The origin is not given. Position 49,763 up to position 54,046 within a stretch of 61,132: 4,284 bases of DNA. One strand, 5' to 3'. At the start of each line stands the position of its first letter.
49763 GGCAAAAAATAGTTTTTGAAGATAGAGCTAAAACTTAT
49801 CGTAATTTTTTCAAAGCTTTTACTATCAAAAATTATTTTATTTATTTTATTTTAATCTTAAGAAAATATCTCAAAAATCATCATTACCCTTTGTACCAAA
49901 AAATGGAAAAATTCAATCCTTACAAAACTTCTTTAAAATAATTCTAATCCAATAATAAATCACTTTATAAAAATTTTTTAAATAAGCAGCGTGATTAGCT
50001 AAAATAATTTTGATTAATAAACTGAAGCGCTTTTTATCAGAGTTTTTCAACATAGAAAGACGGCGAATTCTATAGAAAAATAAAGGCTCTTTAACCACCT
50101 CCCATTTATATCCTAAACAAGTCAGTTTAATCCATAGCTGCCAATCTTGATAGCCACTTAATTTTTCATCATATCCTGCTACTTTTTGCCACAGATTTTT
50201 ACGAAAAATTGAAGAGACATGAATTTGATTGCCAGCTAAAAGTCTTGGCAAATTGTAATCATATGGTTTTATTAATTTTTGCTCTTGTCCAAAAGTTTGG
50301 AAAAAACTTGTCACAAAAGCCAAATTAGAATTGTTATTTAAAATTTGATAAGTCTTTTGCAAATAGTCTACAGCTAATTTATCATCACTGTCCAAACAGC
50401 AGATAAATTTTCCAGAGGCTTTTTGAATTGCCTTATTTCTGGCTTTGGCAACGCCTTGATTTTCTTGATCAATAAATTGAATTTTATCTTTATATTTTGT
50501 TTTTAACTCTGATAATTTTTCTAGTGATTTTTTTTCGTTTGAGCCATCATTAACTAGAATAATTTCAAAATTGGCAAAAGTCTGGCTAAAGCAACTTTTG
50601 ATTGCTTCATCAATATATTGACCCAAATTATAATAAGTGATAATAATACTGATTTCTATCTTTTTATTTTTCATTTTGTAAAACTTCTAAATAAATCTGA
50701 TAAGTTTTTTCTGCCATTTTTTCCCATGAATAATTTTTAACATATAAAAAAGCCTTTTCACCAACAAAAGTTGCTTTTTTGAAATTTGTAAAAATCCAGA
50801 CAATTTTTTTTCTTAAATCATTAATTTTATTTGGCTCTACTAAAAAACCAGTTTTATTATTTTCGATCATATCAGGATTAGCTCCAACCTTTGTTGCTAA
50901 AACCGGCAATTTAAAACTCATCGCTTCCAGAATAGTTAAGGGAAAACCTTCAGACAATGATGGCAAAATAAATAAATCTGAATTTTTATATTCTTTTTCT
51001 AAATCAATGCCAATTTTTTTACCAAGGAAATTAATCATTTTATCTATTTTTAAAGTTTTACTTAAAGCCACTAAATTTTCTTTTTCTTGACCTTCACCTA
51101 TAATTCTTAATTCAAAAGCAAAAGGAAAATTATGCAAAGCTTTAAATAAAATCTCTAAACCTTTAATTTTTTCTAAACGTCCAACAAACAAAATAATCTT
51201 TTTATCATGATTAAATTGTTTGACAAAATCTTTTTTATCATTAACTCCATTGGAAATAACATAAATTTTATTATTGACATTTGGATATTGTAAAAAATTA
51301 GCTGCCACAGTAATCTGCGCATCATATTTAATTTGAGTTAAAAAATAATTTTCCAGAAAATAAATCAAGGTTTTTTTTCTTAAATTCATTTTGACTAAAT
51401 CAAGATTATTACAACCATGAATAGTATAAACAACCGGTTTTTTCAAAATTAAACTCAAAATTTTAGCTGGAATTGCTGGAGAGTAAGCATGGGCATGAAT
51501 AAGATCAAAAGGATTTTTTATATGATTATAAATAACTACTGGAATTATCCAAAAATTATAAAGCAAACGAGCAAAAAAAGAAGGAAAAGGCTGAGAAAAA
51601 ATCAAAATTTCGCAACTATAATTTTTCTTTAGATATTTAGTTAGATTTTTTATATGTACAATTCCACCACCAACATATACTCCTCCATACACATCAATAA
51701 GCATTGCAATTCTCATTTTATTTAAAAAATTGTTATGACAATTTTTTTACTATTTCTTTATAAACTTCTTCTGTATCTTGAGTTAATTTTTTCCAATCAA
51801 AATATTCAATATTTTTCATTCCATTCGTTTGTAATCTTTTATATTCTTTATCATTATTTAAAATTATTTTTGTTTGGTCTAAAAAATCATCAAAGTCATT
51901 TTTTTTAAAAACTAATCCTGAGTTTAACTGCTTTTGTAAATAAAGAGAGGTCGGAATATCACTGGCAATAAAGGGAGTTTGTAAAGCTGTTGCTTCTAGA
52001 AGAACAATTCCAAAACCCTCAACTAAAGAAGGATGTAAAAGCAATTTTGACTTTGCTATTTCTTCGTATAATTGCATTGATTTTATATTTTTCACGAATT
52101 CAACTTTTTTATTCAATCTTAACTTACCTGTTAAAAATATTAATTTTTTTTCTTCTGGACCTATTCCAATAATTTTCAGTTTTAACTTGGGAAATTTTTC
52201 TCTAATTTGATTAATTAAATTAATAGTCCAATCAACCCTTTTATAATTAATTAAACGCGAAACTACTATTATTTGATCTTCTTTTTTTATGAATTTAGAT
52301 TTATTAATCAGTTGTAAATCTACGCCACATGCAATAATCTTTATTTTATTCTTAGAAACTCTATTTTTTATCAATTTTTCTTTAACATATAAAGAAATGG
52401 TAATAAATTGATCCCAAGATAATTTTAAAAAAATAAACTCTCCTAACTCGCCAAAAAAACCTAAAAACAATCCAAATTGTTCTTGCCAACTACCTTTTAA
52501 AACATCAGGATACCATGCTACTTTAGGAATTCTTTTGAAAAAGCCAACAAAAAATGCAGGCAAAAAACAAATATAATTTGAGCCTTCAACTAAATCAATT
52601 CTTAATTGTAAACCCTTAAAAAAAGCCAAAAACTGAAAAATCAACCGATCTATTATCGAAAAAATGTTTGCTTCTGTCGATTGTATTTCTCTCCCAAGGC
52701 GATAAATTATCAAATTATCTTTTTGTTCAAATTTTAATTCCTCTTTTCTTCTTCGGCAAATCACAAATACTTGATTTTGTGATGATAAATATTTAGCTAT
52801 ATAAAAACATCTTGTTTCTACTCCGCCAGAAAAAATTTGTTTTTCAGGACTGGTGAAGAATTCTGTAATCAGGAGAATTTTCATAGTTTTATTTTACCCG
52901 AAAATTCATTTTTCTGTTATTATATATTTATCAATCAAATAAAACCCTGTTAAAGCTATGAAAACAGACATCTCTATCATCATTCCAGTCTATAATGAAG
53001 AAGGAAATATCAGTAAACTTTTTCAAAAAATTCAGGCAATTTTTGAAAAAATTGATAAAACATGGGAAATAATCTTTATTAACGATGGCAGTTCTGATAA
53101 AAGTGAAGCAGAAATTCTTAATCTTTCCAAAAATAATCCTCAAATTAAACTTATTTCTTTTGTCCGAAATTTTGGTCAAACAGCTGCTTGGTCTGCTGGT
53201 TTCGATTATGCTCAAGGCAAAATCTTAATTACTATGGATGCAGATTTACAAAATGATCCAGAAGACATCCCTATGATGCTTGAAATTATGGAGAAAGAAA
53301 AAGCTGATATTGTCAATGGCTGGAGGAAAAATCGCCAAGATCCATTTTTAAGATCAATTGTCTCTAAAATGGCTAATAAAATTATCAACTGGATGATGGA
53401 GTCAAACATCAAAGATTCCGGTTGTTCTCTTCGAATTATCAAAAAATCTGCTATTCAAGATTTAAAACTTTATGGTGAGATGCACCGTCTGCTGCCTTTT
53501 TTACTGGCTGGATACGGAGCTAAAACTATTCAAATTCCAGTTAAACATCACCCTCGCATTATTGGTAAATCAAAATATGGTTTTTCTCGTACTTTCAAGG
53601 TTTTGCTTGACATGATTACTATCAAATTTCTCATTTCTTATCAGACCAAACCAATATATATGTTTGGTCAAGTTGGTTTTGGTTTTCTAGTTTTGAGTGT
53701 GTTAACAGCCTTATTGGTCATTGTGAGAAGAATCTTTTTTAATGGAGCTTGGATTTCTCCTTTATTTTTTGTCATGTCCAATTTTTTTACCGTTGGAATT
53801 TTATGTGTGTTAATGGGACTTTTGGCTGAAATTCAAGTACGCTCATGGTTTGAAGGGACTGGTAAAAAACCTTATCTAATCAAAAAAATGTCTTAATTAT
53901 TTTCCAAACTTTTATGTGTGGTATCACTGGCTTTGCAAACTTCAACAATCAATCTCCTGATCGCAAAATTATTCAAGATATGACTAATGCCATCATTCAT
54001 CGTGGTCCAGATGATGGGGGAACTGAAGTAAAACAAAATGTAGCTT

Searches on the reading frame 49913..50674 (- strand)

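Call 64: search_protein_families(library=pfam, proteins=[window:49913-50674:-], max_evalue=0.00001)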
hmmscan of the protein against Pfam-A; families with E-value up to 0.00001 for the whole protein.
window:49913-50674:- (253 aa): 3 families
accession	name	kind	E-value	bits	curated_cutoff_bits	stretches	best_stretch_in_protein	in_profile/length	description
PF00535.33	Glycos_transf_2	-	4.7e-29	101.9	23.3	1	9-140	1-131/168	Glycosyl transferase family 2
PF10111.15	Glyco_tranf_2_2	-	8.4e-15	55.4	27.3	1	10-237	2-251/276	Glycosyltransferase like family 2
PF13641.12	Glyco_tranf_2_3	-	1.8e-09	38.4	27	1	8-188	3-198/230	Glycosyltransferase like family 2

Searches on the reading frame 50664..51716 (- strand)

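Call 64: search_protein_families(library=pfam, proteins=[window:50664-51716:-], max_evalue=0.00001)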
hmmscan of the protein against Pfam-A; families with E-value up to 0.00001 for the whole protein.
window:50664-51716:- (350 aa): 4 families
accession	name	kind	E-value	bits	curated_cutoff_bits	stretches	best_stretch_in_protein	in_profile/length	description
PF00534.26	Glycos_transf_1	-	3.1e-39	134.7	26.4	1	160-321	3-168/172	Glycosyl transferases group 1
PF13692.12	Glyco_trans_1_4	-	2e-32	112.9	27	1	173-311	2-142/142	Glycosyl transferases group 1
PF13439.12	Glyco_transf_4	-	4.2e-11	43.6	28.5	1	16-160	2-168/170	Glycosyltransferase Family 4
PF20706.3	GT4-conflict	-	4.9e-08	32.8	26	1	169-276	194-312/385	Family 4 Glycosyltransferase in conflict systems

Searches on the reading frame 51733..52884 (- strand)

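Call 64: search_protein_families(library=pfam, proteins=[window:51733-52884:-], max_evalue=0.00001)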
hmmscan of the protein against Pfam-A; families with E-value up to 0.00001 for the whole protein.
window:51733-52884:- (383 aa): 4 families
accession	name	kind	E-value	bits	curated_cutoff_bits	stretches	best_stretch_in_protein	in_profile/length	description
PF00534.26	Glycos_transf_1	-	1.5e-33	116.2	26.4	1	193-356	6-170/172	Glycosyl transferases group 1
PF13692.12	Glyco_trans_1_4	-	5e-22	79.1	27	1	204-344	3-142/142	Glycosyl transferases group 1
PF13439.12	Glyco_transf_4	-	3.1e-13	50.5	28.5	1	20-191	2-169/170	Glycosyltransferase Family 4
PF20706.3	GT4-conflict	-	3.2e-07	30.1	26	1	176-309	169-312/385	Family 4 Glycosyltransferase in conflict systems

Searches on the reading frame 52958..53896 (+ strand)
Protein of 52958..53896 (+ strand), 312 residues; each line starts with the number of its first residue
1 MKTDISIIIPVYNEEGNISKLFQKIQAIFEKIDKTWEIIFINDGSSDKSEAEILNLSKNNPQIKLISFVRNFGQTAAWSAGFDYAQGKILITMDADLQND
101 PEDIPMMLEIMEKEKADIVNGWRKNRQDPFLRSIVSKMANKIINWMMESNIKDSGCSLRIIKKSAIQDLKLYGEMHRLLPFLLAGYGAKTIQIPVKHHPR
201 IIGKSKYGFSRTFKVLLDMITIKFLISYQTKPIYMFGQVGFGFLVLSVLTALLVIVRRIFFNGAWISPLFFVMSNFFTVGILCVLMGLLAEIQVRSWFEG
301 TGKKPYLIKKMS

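Call 64: search_protein_families(library=pfam, proteins=[window:52958-53896:+], max_evalue=0.00001)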
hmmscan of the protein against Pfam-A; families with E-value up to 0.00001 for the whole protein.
window:52958-53896:+ (312 aa): 2 families
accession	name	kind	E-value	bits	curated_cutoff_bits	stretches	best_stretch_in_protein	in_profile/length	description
PF00535.33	Glycos_transf_2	-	3.1e-33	115.5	23.3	1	6-166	1-164/168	Glycosyl transferase family 2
PF10111.15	Glyco_tranf_2_2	-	8.3e-12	45.6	27.3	1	6-113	1-108/276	Glycosyltransferase like family 2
